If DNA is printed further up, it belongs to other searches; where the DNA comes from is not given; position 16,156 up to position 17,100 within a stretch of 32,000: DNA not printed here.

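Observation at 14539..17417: Overlapped four-gene cassette (TIR-like, Nmad2-like, MazG-like, UDG-like): candidate undescribed nucleotide-centred defence system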

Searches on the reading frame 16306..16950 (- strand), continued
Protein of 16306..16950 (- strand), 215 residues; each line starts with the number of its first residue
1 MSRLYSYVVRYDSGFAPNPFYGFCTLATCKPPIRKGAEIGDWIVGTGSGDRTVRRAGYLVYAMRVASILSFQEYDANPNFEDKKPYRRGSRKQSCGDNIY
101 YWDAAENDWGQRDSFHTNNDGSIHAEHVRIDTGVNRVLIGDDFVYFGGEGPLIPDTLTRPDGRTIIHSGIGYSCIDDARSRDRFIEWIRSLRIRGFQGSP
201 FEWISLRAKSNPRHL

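Call 42: fold_search(model_id=the predicted structure, library=pdb)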
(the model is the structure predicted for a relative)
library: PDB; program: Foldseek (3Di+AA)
matches with E <= 10: 59; with E <= 0.001: 0
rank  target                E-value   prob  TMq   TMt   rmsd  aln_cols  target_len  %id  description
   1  2gks_A                1.4e-01  0.28  0.16  0.07   4.3        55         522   22  Crystal Structure of the Bi-functional ATP Sulfurylase-APS Kinase from Aquifex aeolicus, a Chemolithotrophic Thermophi (released 2007-03-06)
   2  5guq_C                2.6e-01  0.30  0.34  0.44   7.5       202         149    6  Crystal structure of ASCH from Zymomonas mobilis (released 2017-08-30)
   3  2ar1                  3.1e-01  0.21  0.32  0.41   8.8       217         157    7  Structure of Hypothetical protein from Leishmania major (released 2005-08-30)
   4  4u8t_B                3.8e-01  0.21  0.30  0.39   8.2       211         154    9  Crystal structure of YTH domain of Zygosaccharomyces rouxii MRB1 protein in complex with N6-Methyladenosine RNA (released 2014-09-10)
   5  4u8t_A                5.5e-01  0.13  0.29  0.36   8.1       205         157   10  Crystal structure of YTH domain of Zygosaccharomyces rouxii MRB1 protein in complex with N6-Methyladenosine RNA (released 2014-09-10)
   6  4u8t_D                5.9e-01  0.06  0.15  0.19   8.6        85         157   14  Crystal structure of YTH domain of Zygosaccharomyces rouxii MRB1 protein in complex with N6-Methyladenosine RNA (released 2014-09-10)
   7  8alz_A                6.3e-01  0.12  0.21  0.19   8.7       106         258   10  Cryo-EM structure of ASCC3 in complex with ASC1 (released 2023-03-08)
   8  9u75_A                7.1e-01  0.07  0.15  0.14   8.5        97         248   14  5hmC specific restriction endonuclease Escherichia coli E. coli O157:H7 PD-T4-3 (released 2026-02-11)
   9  4u8t_C                7.6e-01  0.06  0.16  0.20   8.0        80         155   15  Crystal structure of YTH domain of Zygosaccharomyces rouxii MRB1 protein in complex with N6-Methyladenosine RNA (released 2014-09-10)
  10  6p0f                  9.2e-01  0.11  0.32  0.38   9.2       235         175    7  N-terminal domain of Thermococcus Gammatolerans McrB (released 2019-12-18)
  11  8yfi_A                9.8e-01  0.08  0.19  0.26   9.3       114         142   10  TRIP4 ASCH domain in complex with a 12bp dsDNA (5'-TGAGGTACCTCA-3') (released 2024-06-26)
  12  2p5d                  1.0e+00  0.12  0.20  0.28   4.9        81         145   10  Crystal structure of MJECL36 from Methanocaldococcus jannaschii DSM 2661 (released 2007-09-18)
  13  3iuw_A                1.1e+00  0.15  0.21  0.49   6.5        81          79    9  Crystal structure of Activating signal cointegrator (NP_814290.1) from ENTEROCOCCUS FAECALIS V583 at 1.58 A resolution (released 2009-09-15)
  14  9kyl_A                1.1e+00  0.08  0.19  0.27   8.7       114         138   10  Crystal structure of human TRIP4 in complex with 11bp dsDNA (released 2025-08-20)
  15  4u8t_E                1.2e+00  0.06  0.16  0.20   8.4        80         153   15  Crystal structure of YTH domain of Zygosaccharomyces rouxii MRB1 protein in complex with N6-Methyladenosine RNA (released 2014-09-10)
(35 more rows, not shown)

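Call 57: search_dna_similar(query=window:16306-16950:-, collection=phages, mode=protein, max_evalue=0.001, max_rows=25)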
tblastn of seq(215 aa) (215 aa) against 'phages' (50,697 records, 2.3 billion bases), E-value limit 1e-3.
No match.

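Call 59: search_dna_similar(query=window:16306-16950:-, collection=plasmids, mode=protein, max_evalue=0.001, max_rows=40, rows=spread)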
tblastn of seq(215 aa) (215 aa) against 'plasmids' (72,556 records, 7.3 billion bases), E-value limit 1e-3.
Records with a match: 19; places in all: 20; records where one place covers at least 80% of the query: 11.
Best place of each record, by identity: 60-80% 2; <60% 17.
By first word of the organism name: Rhizobium 2; Burkholderia 2; Tistrella 1; Beijerinckia 1; Mesorhizobium 1; Cupriavidus 1; Rhodococcus 1; Methylobacterium 1; Gloeothece 1; Roseicitreum 1; and 7 more.
By predicted mobility (MOB-suite, as given by PLSDB): non-mobilizable 9; conjugative 6; mobilizable 4.
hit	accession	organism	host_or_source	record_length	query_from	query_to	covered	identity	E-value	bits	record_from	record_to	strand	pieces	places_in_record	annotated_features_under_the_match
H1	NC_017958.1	Tistrella mobilis KA081020-065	-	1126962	1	207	96%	60.9%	9e-82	271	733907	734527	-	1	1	record has no annotation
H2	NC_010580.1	Beijerinckia indica subsp. indica ATCC 9039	-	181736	1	206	96%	60.2%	1e-76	257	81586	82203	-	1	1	hypothetical protein | TIR domain-containing protein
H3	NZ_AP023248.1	Mesorhizobium sp. 131-2-1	Lotus japonicus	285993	4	209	96%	59.2%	2e-76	256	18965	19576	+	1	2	hypothetical protein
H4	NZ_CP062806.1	Cupriavidus basilensis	Cell culture,Sediment of a freshwater ...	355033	1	207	96%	58.5%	6e-79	263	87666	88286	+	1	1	hypothetical protein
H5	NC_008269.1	Rhodococcus jostii RHA1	-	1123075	3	203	93%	48.8%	2e-47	173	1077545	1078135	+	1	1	record has no annotation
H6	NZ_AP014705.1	Methylobacterium aquaticum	-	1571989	3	203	93%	41.6%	7e-38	145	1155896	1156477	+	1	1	none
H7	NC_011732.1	Gloeothece citriformis PCC 7424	-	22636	1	157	73%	51.6%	1e-46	171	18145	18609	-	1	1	hypothetical protein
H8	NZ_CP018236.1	Rhizobium leguminosarum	Vavilovia formosa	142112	1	207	96%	37.0%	1e-33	134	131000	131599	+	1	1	hypothetical protein (x2)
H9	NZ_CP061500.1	Roseicitreum antarcticum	Intertidal sediment,Sandy intertidal ...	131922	1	154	72%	49.4%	1e-40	154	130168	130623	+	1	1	hypothetical protein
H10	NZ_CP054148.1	Agrobacterium vaccinii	Blueberry,pure bacterial culture,Tumor ...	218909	1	203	94%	37.3%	3e-34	135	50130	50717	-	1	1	hypothetical protein (x2)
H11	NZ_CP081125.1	Sulfitobacter sp. S190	-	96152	4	157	72%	46.8%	5e-38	146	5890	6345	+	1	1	hypothetical protein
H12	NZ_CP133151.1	Sinorhizobium chiapasense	Acaciella angustissima,cell culture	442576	1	173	80%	41.6%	8e-35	137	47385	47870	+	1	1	hypothetical protein | TIR domain-containing protein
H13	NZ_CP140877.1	Rhizobium beringeri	Trifolium pratense,whole organism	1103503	1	157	73%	44.3%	1e-34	137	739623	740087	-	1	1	record has no annotation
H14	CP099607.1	Comamonadaceae bacterium OTU4NAUVB1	Arabidopsis thaliana,pure culture,leaf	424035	3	182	84%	38.3%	3e-22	101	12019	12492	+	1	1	hypothetical protein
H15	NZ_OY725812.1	Parabacteroides distasonis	-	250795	5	203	93%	33.5%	5e-29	120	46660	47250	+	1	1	hypothetical protein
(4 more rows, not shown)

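Call 60: get_annotated_region(hit=H12, flank=6000)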
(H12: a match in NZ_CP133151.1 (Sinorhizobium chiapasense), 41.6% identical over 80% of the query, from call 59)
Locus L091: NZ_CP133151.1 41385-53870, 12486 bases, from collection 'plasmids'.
description: Sinorhizobium chiapasense strain ITTG S70 plasmid pSchITTGS70c, complete sequence
organism: Sinorhizobium chiapasense (NCBI taxid 501572)
taxonomy: Bacteria; Pseudomonadota; Alphaproteobacteria; Hyphomicrobiales; Rhizobiaceae; Sinorhizobium; Sinorhizobium chiapasense
host: -; source: Acaciella angustissima,cell culture; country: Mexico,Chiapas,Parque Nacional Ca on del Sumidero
typing (MOB-suite, as given by PLSDB): non-mobilizable; replicon rep_cluster_471
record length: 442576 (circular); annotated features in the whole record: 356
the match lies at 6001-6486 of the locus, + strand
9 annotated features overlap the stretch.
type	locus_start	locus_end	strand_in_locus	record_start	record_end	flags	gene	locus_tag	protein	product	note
CDS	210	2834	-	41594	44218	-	-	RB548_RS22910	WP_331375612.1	hypothetical protein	-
CDS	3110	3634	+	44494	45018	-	-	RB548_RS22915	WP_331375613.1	TIR domain-containing protein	-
CDS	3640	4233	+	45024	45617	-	-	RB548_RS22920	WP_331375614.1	hypothetical protein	-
CDS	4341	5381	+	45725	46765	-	-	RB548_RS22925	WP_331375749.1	toll/interleukin-1 receptor domain-containing protein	GO:0007165 - signal transduction [Evidence IEA]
CDS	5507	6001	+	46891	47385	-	-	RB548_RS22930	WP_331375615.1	TIR domain-containing protein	-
CDS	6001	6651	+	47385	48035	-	-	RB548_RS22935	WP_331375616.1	hypothetical protein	-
CDS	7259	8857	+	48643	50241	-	-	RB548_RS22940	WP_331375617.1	thymidylate synthase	-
CDS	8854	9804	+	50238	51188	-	-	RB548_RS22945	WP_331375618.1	TylF/MycF/NovP-related O-methyltransferase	-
CDS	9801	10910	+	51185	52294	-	-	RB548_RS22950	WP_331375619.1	nucleotide kinase domain-containing protein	-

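Call 61: get_annotated_region(hit=H15, flank=6000)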
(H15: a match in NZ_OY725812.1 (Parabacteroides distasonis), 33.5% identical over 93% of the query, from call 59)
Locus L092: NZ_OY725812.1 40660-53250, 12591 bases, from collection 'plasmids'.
description: Parabacteroides distasonis strain Parabacteroides distasonis TSDC17.2-1.1 plasmid 67, complete sequence
organism: Parabacteroides distasonis (NCBI taxid 823)
taxonomy: Bacteria; Bacteroidota; Bacteroidia; Bacteroidales; Tannerellaceae; Parabacteroides; Parabacteroides distasonis
host: -; source: -; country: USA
typing (MOB-suite, as given by PLSDB): non-mobilizable
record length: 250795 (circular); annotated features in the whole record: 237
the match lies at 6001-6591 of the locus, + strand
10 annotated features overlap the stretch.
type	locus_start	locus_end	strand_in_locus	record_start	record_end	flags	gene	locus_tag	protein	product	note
CDS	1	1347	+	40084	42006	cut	-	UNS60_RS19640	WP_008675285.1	alkyl sulfatase dimerization domain-containing protein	-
CDS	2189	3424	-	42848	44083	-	-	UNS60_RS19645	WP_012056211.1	site-specific integrase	GO:0015074 - DNA integration [Evidence IEA]; GO:0006310 - DNA recombination [Evidence IEA]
CDS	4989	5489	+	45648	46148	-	-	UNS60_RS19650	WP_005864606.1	hypothetical protein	-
CDS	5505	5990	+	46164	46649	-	-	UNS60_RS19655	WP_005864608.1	TIR domain-containing protein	-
CDS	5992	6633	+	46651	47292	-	-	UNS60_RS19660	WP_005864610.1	hypothetical protein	-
CDS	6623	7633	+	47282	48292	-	-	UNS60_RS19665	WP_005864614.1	nucleotide kinase domain-containing protein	-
CDS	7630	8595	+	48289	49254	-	-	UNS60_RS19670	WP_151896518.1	radical SAM protein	-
CDS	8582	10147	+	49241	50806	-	-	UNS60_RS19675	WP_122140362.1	hypothetical protein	-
CDS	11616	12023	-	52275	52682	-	-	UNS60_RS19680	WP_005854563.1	helix-turn-helix transcriptional regulator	-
CDS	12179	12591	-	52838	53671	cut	-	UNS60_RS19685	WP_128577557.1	DNA-formamidopyrimidine glycosylase family protein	-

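Call 62: get_annotated_region(hit=H8, flank=6000)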
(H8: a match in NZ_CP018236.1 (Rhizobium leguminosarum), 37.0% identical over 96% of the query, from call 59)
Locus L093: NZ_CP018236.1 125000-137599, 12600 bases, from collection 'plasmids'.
description: Rhizobium leguminosarum strain Vaf-108 plasmid unnamed8
organism: Rhizobium leguminosarum (NCBI taxid 384)
taxonomy: Bacteria; Pseudomonadota; Alphaproteobacteria; Hyphomicrobiales; Rhizobiaceae; Rhizobium; Rhizobium leguminosarum
host: -; source: Vavilovia formosa; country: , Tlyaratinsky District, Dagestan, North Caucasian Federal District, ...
typing (MOB-suite, as given by PLSDB): non-mobilizable
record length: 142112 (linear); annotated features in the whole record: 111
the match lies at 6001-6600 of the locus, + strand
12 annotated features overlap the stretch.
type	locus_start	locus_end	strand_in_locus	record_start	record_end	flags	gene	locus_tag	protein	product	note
CDS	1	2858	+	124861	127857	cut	-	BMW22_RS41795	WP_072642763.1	hypothetical protein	-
CDS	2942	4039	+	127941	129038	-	-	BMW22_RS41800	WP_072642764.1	endonuclease/exonuclease/phosphatase family protein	-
CDS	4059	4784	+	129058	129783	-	-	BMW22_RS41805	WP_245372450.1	heparin lyase I family protein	-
CDS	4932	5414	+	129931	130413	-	-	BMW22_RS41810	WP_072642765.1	hypothetical protein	-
CDS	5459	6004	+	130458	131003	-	-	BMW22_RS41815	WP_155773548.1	hypothetical protein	-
CDS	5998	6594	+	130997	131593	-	-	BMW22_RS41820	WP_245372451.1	hypothetical protein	-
CDS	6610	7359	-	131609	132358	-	-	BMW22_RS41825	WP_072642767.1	hypothetical protein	-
CDS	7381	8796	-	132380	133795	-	-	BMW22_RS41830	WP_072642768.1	metallophosphoesterase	-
CDS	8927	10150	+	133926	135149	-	-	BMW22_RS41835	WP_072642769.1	nucleoside triphosphate pyrophosphohydrolase family protein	-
CDS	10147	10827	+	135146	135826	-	-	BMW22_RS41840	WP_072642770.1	uracil-DNA glycosylase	-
CDS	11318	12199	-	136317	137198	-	-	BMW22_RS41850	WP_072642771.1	hypothetical protein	-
CDS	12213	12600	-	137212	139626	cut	-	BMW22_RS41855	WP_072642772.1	S8 family peptidase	-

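Call 63: get_annotated_region(hit=H7, flank=6000)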
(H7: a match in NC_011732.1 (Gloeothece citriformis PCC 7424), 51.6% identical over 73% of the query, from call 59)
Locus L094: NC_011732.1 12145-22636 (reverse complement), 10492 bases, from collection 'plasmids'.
description: Gloeothece citriformis PCC 7424 plasmid pP742404, complete sequence
organism: Gloeothece citriformis PCC 7424 (NCBI taxid 65393)
taxonomy: Bacteria; Cyanobacteriota; Cyanophyceae; Chroococcales; Aphanothecaceae; Gloeothece; Gloeothece citriformis; Gloeothece citriformis PCC 7424
host: -; source: -; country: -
typing (MOB-suite, as given by PLSDB): non-mobilizable
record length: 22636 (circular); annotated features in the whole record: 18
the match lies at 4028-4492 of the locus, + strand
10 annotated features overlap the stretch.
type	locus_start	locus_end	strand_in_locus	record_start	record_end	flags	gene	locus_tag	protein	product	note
CDS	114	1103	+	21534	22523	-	-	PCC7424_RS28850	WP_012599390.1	CBASS cGAMP-activated phospholipase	-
CDS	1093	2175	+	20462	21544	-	-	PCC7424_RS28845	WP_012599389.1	nucleotide kinase domain-containing protein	-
CDS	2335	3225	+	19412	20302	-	-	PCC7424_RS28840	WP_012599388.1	nucleoside triphosphate pyrophosphohydrolase family protein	-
CDS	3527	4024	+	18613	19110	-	-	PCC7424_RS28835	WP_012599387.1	TIR domain-containing protein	-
CDS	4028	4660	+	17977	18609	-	-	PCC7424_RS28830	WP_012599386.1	hypothetical protein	-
CDS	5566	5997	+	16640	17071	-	-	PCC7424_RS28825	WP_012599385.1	VWA domain-containing protein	-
CDS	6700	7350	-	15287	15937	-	-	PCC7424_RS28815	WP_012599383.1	hypothetical protein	-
CDS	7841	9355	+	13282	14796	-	-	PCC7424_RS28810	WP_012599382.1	TIR domain-containing protein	GO:0007165 - signal transduction [Evidence IEA]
CDS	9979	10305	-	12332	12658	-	-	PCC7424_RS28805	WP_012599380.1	hypothetical protein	-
CDS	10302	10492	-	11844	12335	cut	-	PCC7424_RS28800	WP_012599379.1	papain-like cysteine protease family protein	-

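Call 67: search_protein_families(library=pfam, proteins=[L091:3640-4233:+, L091:4341-5381:+, L091:210-2834:-, L091:9801-10910:+, L092:6623-7633:+, L092:8582-10147:+, L092:4989-5489:+, L094:1093-2175:+, L094:2335-3225:+, L093:6610-7359:-], max_evalue=0.01)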
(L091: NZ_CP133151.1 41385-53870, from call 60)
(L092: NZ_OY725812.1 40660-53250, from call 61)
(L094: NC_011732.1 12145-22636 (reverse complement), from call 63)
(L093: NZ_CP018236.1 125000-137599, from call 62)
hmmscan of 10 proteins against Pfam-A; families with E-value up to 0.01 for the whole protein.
L091:3640-4233:+ (197 aa): 1 family
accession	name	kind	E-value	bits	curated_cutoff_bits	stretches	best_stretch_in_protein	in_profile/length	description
PF13676.11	TIR_2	-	1.1e-05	26.3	28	1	43-143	1-94/122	TIR domain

L091:4341-5381:+ (346 aa): 2 families
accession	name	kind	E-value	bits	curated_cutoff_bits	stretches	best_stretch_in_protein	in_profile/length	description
PF13676.11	TIR_2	-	1.9e-17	64.3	28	1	221-324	1-103/122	TIR domain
PF01582.25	TIR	-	7.2e-10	39.4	21.3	1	239-303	24-88/179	TIR domain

L091:210-2834:- (874 aa): 1 family
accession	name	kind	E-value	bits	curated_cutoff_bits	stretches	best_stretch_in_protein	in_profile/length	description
PF01734.28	Patatin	-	2.1e-05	25.3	27.7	1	237-333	1-98/191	Patatin-like phospholipase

L091:9801-10910:+ (369 aa): 1 family
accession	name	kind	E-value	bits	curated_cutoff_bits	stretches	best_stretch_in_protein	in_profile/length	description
PF18723.6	HMUDK_hel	-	2.3e-93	313.1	25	1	20-298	3-279/281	5-hmdU DNA kinase, helical domain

L092:6623-7633:+ (336 aa): 1 family
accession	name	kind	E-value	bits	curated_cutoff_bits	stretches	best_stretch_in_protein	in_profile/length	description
PF18723.6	HMUDK_hel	-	3.5e-83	279.6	25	1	13-291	3-279/281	5-hmdU DNA kinase, helical domain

L092:8582-10147:+ (521 aa): 0 families

L092:4989-5489:+ (166 aa): 0 families

L094:1093-2175:+ (360 aa): 1 family
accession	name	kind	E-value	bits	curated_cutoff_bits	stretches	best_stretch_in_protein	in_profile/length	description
PF18723.6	HMUDK_hel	-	2e-115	385.5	25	1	41-320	2-280/281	5-hmdU DNA kinase, helical domain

L094:2335-3225:+ (296 aa): 3 families
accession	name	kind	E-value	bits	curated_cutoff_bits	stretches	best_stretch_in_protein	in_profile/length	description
PF18722.6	MazG_C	-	1.1e-80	270.2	29.7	1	111-292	4-185/190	MazG C-terminal domain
PF03819.22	MazG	-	1.4e-07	32.1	22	1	30-95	9-69/74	MazG nucleotide pyrophosphohydrolase domain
PF13364.12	BetaGal_ABD2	-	0.0018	19.4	23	1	103-162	29-82/112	Beta-galactosidase second all-beta domain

L093:6610-7359:- (249 aa): 0 families

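Call 77: search_protein_representatives(alignment_id=A2)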
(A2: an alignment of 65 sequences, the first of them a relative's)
Query: 65 sequences, 208 profile positions. Proteins with E-value up to 0.001 (for the whole library): 2432; up to 1e-10: 1525; up to 1e-30: 270. The best 150 are listed.
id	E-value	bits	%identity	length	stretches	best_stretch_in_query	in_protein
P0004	6.7e-104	362.5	-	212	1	1-207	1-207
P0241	2.3e-76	272.6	-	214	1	3-204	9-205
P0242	5.1e-67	242.0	-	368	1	4-205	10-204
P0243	6.9e-67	241.6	-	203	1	3-204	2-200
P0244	2.1e-65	236.8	-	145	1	63-207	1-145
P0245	1.1e-64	234.5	-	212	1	2-206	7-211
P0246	4.4e-63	229.2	-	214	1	3-203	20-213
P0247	5.7e-59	215.7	-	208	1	4-204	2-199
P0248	1.2e-58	214.7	-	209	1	4-204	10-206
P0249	1.7e-58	214.2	-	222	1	4-205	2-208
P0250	2.5e-58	213.6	-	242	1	1-200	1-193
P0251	1.6e-55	204.5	-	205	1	2-203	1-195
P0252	2.6e-55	203.8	-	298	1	3-205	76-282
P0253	4.3e-55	203.1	-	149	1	12-158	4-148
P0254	9.3e-55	202.0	-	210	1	4-205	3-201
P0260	4.2e-51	190.0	-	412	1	3-202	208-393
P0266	9.3e-50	185.6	-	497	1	3-203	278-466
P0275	7.9e-49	182.6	-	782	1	2-204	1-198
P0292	2.0e-45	171.5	-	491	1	4-205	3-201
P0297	3.6e-45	170.7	-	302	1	3-159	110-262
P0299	1.3e-44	168.8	-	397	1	3-203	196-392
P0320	1.4e-42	162.2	-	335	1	3-195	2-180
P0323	2.3e-42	161.5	-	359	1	3-203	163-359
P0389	1.0e-36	143.0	-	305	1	2-204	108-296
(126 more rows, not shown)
